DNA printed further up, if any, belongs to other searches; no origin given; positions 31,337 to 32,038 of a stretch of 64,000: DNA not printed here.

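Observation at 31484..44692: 4402-aa surface-type protein with non-canonical export logic: no Sec signal, no RTX/T1SS C-terminus, C-terminal membrane segment plus acidic tail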

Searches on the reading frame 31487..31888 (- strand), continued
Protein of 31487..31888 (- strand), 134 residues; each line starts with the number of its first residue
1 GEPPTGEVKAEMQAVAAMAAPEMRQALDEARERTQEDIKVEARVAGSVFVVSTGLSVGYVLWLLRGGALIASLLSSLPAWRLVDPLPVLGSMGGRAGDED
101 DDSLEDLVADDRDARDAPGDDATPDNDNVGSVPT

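Call 29: search_protein_families(library=ncbifam, proteins=[L066:31-1494:+, L066:1361-3637:+, L066:3640-5583:+, L066:5465-6490:+, L066:6500-10333:+, L084:6020-7780:+, L084:7783-9933:+, L084:11989-13251:+], max_evalue=0.001)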
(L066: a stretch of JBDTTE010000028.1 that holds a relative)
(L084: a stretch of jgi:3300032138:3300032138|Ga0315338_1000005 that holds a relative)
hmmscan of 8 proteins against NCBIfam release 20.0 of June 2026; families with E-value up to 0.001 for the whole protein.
L066:31-1494:+ (487 aa): 9 families
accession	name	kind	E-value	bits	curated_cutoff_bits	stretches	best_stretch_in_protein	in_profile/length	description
TIGR01730.1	RND_mfp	subfamily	3.7e-23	82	94.9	1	236-464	5-249/322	efflux RND transporter periplasmic adaptor subunit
TIGR01843.1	type_I_hlyD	subfamily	2.4e-14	53.1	208.65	2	327-415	251-339/422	HlyD family type I secretion periplasmic adaptor subunit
TIGR00999.1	8a0102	subfamily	2.5e-13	49.8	319.3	1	298-453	41-195/271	CzcB/NccB family metal efflux transporter periplasmic adaptor subunit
TIGR00998.1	8a0101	subfamily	2.6e-12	46.3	390.8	2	320-419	178-275/334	EmrA/EmrK family multidrug efflux transporter periplasmic adaptor subunit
TIGR02971.1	heterocyst_DevB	subfamily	2e-11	43.8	129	2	305-430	163-285/327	ABC exporter membrane fusion protein, DevB family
NF007785.0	PRK10476.1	equivalog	2e-07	30.2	376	1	291-404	155-264/347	multidrug transporter subunit MdtN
TIGR03794.1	NHLM_micro_HlyD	equivalog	3.7e-05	22.8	156.2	1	259-315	60-116/421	NHLP bacteriocin system secretion protein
NF011715.0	PRK15136.1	equivalog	5.5e-05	22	563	0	304-406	178-273/390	multidrug efflux MFS transporter periplasmic adaptor subunit EmrA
NF004309.0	PRK05704.1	equivalog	0.00039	19.9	449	1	256-347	44-131/408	2-oxoglutarate dehydrogenase complex dihydrolipoyllysine-residue succinyltransferase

L066:1361-3637:+ (758 aa): 5 families
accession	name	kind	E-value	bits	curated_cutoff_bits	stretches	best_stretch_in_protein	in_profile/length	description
NF041824.1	daptide_HExxH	equivalog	1.6e-44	152.6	300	1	66-447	4-363/379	daptide biosynthesis intramembrane metalloprotease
NF058609.1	RiPP_HExxH_LiaK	equivalog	4.8e-08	33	225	1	240-373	92-221/246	YydH/LiaK family epipeptide maturation metalloprotease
TIGR03859.1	PQQ_PqqD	equivalog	1.7e-05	24.6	46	1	64-146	2-80/81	pyrroloquinoline quinone biosynthesis peptide chaperone PqqD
TIGR01843.1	type_I_hlyD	subfamily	2.3e-05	23.6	208.65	1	469-587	5-126/422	HlyD family type I secretion periplasmic adaptor subunit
TIGR01730.1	RND_mfp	subfamily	5.1e-05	22.4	94.9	1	505-618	134-241/322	efflux RND transporter periplasmic adaptor subunit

L066:3640-5583:+ (647 aa): 9 families
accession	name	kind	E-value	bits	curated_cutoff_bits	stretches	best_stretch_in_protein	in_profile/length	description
TIGR00963.1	secA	equivalog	9e-149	497.1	800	2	68-542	19-473/787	preprotein translocase subunit SecA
NF009538.1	PRK12904.1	equivalog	2.5e-148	495.6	814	2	67-543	41-492/814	preprotein translocase subunit SecA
NF006630.0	PRK09200.1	subfamily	3.5e-142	475.1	862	1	69-600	43-548/789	preprotein translocase subunit SecA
TIGR04397.1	SecA2_Bac_anthr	exception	4.4e-129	431.9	1085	1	69-589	42-540/774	accessory Sec system translocase SecA2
TIGR03714.1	secA2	equivalog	6.3e-123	411.6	930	1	67-588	33-537/762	accessory Sec system translocase SecA2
NF009536.0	PRK12901.1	equivalog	4.1e-116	389.4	1493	2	317-588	475-746/1118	preprotein translocase subunit SecA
TIGR04221.1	SecA2_Mycobac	equivalog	7.8e-116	388.1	725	1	85-585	57-542/762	accessory Sec system translocase SecA2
NF012136.0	SecA2_Lm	equivalog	1.3e-98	331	1100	1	70-589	41-537/776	accessory Sec system translocase SecA2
NF008163.0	PRK10917.1-1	equivalog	0.00036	19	796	1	120-192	292-364/692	ATP-dependent DNA helicase RecG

L066:5465-6490:+ (341 aa): 25 families
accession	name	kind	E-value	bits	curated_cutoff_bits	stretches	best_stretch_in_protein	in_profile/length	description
TIGR01730.1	RND_mfp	subfamily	5.4e-42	143.9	94.9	1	71-319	21-257/322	efflux RND transporter periplasmic adaptor subunit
TIGR00999.1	8a0102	subfamily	4.1e-27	95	319.3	1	95-307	1-202/271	CzcB/NccB family metal efflux transporter periplasmic adaptor subunit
NF008606.0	PRK11578.1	equivalog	1.7e-12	47.1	342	1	75-210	60-196/371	macrolide transporter subunit MacA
NF007132.1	PRK09578.1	equivalog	4.4e-10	38.9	512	1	71-248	60-227/396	MexX/AxyX family multidrug efflux RND transporter periplasmic adaptor subunit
NF033138.2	RND-peri-MexC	equivalog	5.6e-10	38.9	625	1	66-303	53-290/375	MexC family multidrug efflux RND transporter periplasmic adaptor subunit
NF007850.1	PRK10559.1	equivalog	7.7e-10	38.4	400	1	76-257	40-208/303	p-hydroxybenzoic acid efflux pump subunit AaeA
TIGR00998.1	8a0101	subfamily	7.7e-10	38.2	390.8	1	184-259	191-267/334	EmrA/EmrK family multidrug efflux transporter periplasmic adaptor subunit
TIGR03794.1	NHLM_micro_HlyD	equivalog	1.1e-09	37.7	156.2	2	70-185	52-166/421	NHLP bacteriocin system secretion protein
NF007785.0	PRK10476.1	equivalog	1.5e-09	37.2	376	1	116-227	109-239/347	multidrug transporter subunit MdtN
TIGR02971.1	heterocyst_DevB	subfamily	5.1e-09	36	129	1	124-257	146-264/327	ABC exporter membrane fusion protein, DevB family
NF008589.1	PRK11556.1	equivalog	3.3e-08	32.9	391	1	75-293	83-297/392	MdtA/MuxA family multidrug efflux RND transporter periplasmic adaptor subunit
NF045904.1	RND-peri-MexE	equivalog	8.2e-08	31.5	714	1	75-220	62-194/390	multidrug efflux RND transporter periplasmic adaptor subunit MexE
TIGR01843.1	type_I_hlyD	subfamily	2e-07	30.4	208.65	1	70-118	37-85/422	HlyD family type I secretion periplasmic adaptor subunit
NF002939.0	PRK03598.1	equivalog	2.5e-07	30.2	393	0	123-258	111-266/332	secretion protein HlyD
NF004309.0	PRK05704.1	equivalog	3e-07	30.2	449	1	70-192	38-151/408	2-oxoglutarate dehydrogenase complex dihydrolipoyllysine-residue succinyltransferase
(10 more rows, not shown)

L066:6500-10333:+ (1277 aa): 2 families
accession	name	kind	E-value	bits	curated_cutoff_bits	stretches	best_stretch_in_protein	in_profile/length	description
NF012211.1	tand_rpt_95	domain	1.6e-20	72.9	90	3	742-802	41-95/98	tandem-95 repeat protein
NF012209.1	LEPR-8K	domain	7.1e-06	25.4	17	1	28-46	2-20/24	LEPR-XLL domain-containing protein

L084:6020-7780:+ (586 aa): 8 families
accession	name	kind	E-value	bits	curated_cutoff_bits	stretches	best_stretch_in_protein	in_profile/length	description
TIGR01730.1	RND_mfp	subfamily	2e-19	69.7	94.9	1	347-563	18-249/322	efflux RND transporter periplasmic adaptor subunit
TIGR01843.1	type_I_hlyD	subfamily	3.7e-13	49.3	208.65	1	395-566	221-404/422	HlyD family type I secretion periplasmic adaptor subunit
TIGR00998.1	8a0101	subfamily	2.4e-08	33.3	390.8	1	434-511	194-269/334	EmrA/EmrK family multidrug efflux transporter periplasmic adaptor subunit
TIGR02971.1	heterocyst_DevB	subfamily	1.7e-06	27.7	129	1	388-526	148-282/327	ABC exporter membrane fusion protein, DevB family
TIGR00999.1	8a0102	subfamily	7.9e-06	25.2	319.3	1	410-555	56-198/271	CzcB/NccB family metal efflux transporter periplasmic adaptor subunit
NF011715.0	PRK15136.1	equivalog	7.9e-06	24.7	563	0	441-501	212-270/390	multidrug efflux MFS transporter periplasmic adaptor subunit EmrA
NF007785.0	PRK10476.1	equivalog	0.00011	21.1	376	0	396-504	162-266/347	multidrug transporter subunit MdtN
NF045904.1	RND-peri-MexE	equivalog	0.00022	20.2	714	0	322-418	30-126/390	multidrug efflux RND transporter periplasmic adaptor subunit MexE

L084:7783-9933:+ (716 aa): 6 families
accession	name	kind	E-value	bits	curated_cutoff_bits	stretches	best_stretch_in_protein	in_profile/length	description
NF041824.1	daptide_HExxH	equivalog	1.1e-45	156.4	300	1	19-411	2-370/379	daptide biosynthesis intramembrane metalloprotease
NF058609.1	RiPP_HExxH_LiaK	equivalog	7.3e-10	38.9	225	1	177-325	73-217/246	YydH/LiaK family epipeptide maturation metalloprotease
TIGR01730.1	RND_mfp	subfamily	3.5e-08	32.8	94.9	1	461-626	25-207/322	efflux RND transporter periplasmic adaptor subunit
TIGR01843.1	type_I_hlyD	subfamily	2.3e-07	30.2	208.65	1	430-515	10-96/422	HlyD family type I secretion periplasmic adaptor subunit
TIGR00998.1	8a0101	subfamily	0.0001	21.4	390.8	0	461-513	41-93/334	EmrA/EmrK family multidrug efflux transporter periplasmic adaptor subunit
TIGR03859.1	PQQ_PqqD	equivalog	0.00017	21.4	46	1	18-101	1-80/81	pyrroloquinoline quinone biosynthesis peptide chaperone PqqD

L084:11989-13251:+ (420 aa): 22 families
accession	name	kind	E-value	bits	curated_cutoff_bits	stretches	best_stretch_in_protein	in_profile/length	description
TIGR01730.1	RND_mfp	subfamily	8.7e-38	130.1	94.9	1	128-364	20-244/322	efflux RND transporter periplasmic adaptor subunit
TIGR00999.1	8a0102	subfamily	6.1e-23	81.3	319.3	1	172-365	14-202/271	CzcB/NccB family metal efflux transporter periplasmic adaptor subunit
TIGR00998.1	8a0101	subfamily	1.2e-10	40.9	390.8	1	164-316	91-266/334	EmrA/EmrK family multidrug efflux transporter periplasmic adaptor subunit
NF007785.0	PRK10476.1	equivalog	1.2e-09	37.5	376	1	161-314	96-268/347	multidrug transporter subunit MdtN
NF008606.0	PRK11578.1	equivalog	5.9e-09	35.5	342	1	136-268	63-196/371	macrolide transporter subunit MacA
NF008589.1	PRK11556.1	equivalog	1.3e-08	34.2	391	1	125-352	76-298/392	MdtA/MuxA family multidrug efflux RND transporter periplasmic adaptor subunit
NF007850.1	PRK10559.1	equivalog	1.5e-07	30.8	400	1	139-315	45-208/303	p-hydroxybenzoic acid efflux pump subunit AaeA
TIGR02971.1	heterocyst_DevB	subfamily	2e-07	30.7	129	1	215-290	164-239/327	ABC exporter membrane fusion protein, DevB family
NF007303.0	PRK09783.1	subfamily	8.7e-06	24.4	390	1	249-396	207-353/414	copper/silver efflux system membrane fusion protein CusB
NF007132.1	PRK09578.1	equivalog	1e-05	24.5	512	1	134-300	65-221/396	MexX/AxyX family multidrug efflux RND transporter periplasmic adaptor subunit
TIGR01843.1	type_I_hlyD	subfamily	1.2e-05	24.5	208.65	1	185-314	200-332/422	HlyD family type I secretion periplasmic adaptor subunit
NF002939.0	PRK03598.1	equivalog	1.6e-05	24.2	393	0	179-257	109-190/332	secretion protein HlyD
TIGR01347.1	sucB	equivalog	1.7e-05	24.3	378.65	1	128-247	36-160/404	dihydrolipoyllysine-residue succinyltransferase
NF045680.1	DiMtlExpIhpB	equivalog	1.8e-05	23.9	450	1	249-365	131-247/326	divalent metal ion exporter adaptor subunit IhpB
NF011715.0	PRK15136.1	equivalog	2.4e-05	23.1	563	1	164-316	124-277/390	multidrug efflux MFS transporter periplasmic adaptor subunit EmrA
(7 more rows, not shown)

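Call 30: search_protein_families(library=pfam, proteins=[L066:31-1494:+, L066:5465-6490:+, L066:6500-10333:+, L084:6020-7780:+, L084:7783-9933:+, L084:11989-13251:+, L066:3640-5583:+], max_evalue=0.01)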
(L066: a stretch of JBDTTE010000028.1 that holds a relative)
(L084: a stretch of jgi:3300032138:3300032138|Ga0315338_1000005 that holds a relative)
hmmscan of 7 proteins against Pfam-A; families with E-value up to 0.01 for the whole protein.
L066:31-1494:+ (487 aa): 6 families
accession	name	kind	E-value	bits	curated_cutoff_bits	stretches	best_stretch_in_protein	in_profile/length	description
PF13437.12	HlyD_3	-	2.6e-19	70.4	22.2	2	349-438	2-89/106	HlyD family secretion protein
PF16576.10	HlyD_D23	-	1.2e-12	48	30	1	261-423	23-184/214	Barrel-sandwich domain of CusB or HlyD membrane-fusion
PF13533.13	Biotin_lipoyl_2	-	5.3e-07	29.8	29.8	1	262-288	5-31/32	Biotin-lipoyl like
PF01590.32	GAF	-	1.8e-05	25.7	22.4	1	55-175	3-120/133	GAF domain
PF00364.28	Biotin_lipoyl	-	3.2e-05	24.1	22.1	1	262-288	47-73/73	Biotin-requiring enzyme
PF13185.12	GAF_2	-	0.00069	20.3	28.6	1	65-190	12-135/136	GAF domain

L066:5465-6490:+ (341 aa): 4 families
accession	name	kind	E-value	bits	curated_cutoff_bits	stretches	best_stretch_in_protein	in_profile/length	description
PF16576.10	HlyD_D23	-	6e-16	58.8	30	1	74-297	17-209/214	Barrel-sandwich domain of CusB or HlyD membrane-fusion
PF13437.12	HlyD_3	-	2.5e-15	57.5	22.2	1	200-293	2-100/106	HlyD family secretion protein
PF13533.13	Biotin_lipoyl_2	-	5.9e-08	32.8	29.8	1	79-107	3-31/32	Biotin-lipoyl like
PF00364.28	Biotin_lipoyl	-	1.3e-05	25.4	22.1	1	70-107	35-73/73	Biotin-requiring enzyme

L066:6500-10333:+ (1277 aa): 5 families
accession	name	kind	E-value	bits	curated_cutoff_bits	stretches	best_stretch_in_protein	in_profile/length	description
PF14252.11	DUF4347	-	7.4e-60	201.9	24.6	1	85-254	1-164/164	Domain of unknown function (DUF4347)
PF16184.11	Cadherin_3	-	7.6e-41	138.8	25.5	2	798-894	1-97/106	Cadherin-like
PF17803.7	Cadherin_4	-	6e-19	68.8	25.1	4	786-850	2-65/71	Bacterial cadherin-like domain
PF17963.7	Big_9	-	1.2e-12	49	23.6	3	795-898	1-85/89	Bacterial Ig domain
PF24619.1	Ig_SibA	-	3.9e-05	24.1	27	0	709-776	48-123/135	SibA-like, immunoglobulin-like domain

L084:6020-7780:+ (586 aa): 5 families
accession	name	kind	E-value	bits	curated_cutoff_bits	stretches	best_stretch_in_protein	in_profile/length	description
PF13437.12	HlyD_3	-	8.4e-15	55.9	22.2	1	447-551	2-106/106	HlyD family secretion protein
PF16576.10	HlyD_D23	-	1.8e-12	47.4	30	1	357-528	21-190/214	Barrel-sandwich domain of CusB or HlyD membrane-fusion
PF01590.32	GAF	-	2.8e-09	38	22.4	1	155-281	3-126/133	GAF domain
PF13185.12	GAF_2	-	1.2e-06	29.3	28.6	1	169-285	18-132/136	GAF domain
PF13492.12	GAF_3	-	3.3e-05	24.7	27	1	156-275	4-114/129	GAF domain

L084:7783-9933:+ (716 aa): 4 families
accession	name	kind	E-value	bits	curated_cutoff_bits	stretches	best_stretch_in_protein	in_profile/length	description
PF13437.12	HlyD_3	-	1e-06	29.8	22.2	0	465-541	2-80/106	HlyD family secretion protein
PF16576.10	HlyD_D23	-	1.3e-06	28.3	30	1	462-626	19-181/214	Barrel-sandwich domain of CusB or HlyD membrane-fusion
PF02163.28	Peptidase_M50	-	3.3e-05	23.8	27.2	1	201-289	5-114/221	Peptidase family M50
PF05402.18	PqqD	-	0.00015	22.5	23.4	1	39-101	4-67/67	Coenzyme PQQ synthesis protein D (PqqD)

L084:11989-13251:+ (420 aa): 3 families
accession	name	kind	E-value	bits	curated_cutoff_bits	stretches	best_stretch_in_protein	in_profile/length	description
PF13437.12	HlyD_3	-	3.1e-16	60.4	22.2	1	257-351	1-97/106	HlyD family secretion protein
PF16576.10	HlyD_D23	-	9.9e-14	51.6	30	1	132-354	17-208/214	Barrel-sandwich domain of CusB or HlyD membrane-fusion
PF00364.28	Biotin_lipoyl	-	2e-05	24.8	22.1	0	134-165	42-73/73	Biotin-requiring enzyme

L066:3640-5583:+ (647 aa): 4 families
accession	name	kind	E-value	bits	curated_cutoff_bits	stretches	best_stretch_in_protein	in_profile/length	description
PF07517.20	SecA_DEAD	-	1.1e-83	281.3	24.6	1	67-427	40-289/290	SecA DEAD-like domain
PF21090.3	P-loop_SecA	-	3.1e-42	145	27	2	444-543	2-101/205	SecA P-loop domain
PF01043.26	SecA_PP_bind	-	5.1e-24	85.4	23.5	1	282-384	8-110/110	SecA preprotein cross-linking domain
PF00270.35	DEAD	-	7.2e-07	29.5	26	1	108-257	3-130/167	DEAD/DEAH box helicase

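Call 41: search_solved_structures(query=A1, max_evalue=10)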
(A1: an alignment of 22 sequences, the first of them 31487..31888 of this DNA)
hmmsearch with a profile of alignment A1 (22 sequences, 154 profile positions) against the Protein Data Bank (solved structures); distinct sequences matched with E-value up to 10: 2.
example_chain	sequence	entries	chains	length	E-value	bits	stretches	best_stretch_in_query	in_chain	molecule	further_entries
5gox_A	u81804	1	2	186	0.31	14.4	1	18-75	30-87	DNA repair protein RAD50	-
5tgw_A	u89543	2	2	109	2.5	11.4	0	120-150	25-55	PS1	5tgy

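Call 44: predict_structure(alignment_id=A1)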
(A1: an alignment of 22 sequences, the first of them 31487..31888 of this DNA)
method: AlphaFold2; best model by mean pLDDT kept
length: 134 residues; sequences in the alignment: 22
mean_pLDDT: 58.5   pTM: 0.19
mean pLDDT of the five models: 58.5, 57.6, 56.2, 53.2, 51.9
residues with pLDDT >= 90: 0; 70-90: 22; 50-70: 85; < 50: 27
segments of 3 or more residues with pLDDT < 50: 45-47, 91-95, 117-125
pLDDT, mean of each block of 10 residues (from residue 1): 57 61 69 64 50 63 78 63 53 50 56 51 49 48
secondary structure, 60 per line:
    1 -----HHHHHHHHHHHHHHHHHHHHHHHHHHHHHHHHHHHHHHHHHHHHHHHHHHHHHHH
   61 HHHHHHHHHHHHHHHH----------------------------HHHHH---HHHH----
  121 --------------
elements in order: H6-76 H105-109 H113-116

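Call 49: search_protein_representatives(alignment_id=A1)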
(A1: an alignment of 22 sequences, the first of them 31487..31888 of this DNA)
Query: 22 sequences, 154 profile positions. Proteins with E-value up to 0.001 (for the whole library): 4990; up to 1e-10: 3150; up to 1e-30: 574. The best 150 are listed.
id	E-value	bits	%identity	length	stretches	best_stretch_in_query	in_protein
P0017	1.6e-48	181.0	-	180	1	11-150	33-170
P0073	4.7e-47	176.2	-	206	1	7-149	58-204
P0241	1.6e-45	171.3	-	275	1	26-148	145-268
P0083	9.4e-45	168.8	-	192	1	10-145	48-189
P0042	1.2e-44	168.4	-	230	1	37-149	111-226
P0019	1.9e-44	167.8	-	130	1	37-145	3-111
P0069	6.4e-44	166.1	-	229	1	23-149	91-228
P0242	1.1e-43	165.3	-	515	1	25-145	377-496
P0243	1.1e-43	165.3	-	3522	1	23-150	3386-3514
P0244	2.0e-43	164.4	-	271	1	25-146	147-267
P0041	3.0e-43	163.9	-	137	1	24-151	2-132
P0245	4.0e-43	163.5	-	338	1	28-148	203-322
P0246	4.9e-43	163.2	-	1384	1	17-140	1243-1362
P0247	9.2e-43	162.3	-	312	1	7-143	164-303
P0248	9.3e-43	162.3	-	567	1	8-144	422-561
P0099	1.4e-41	158.5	-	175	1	25-143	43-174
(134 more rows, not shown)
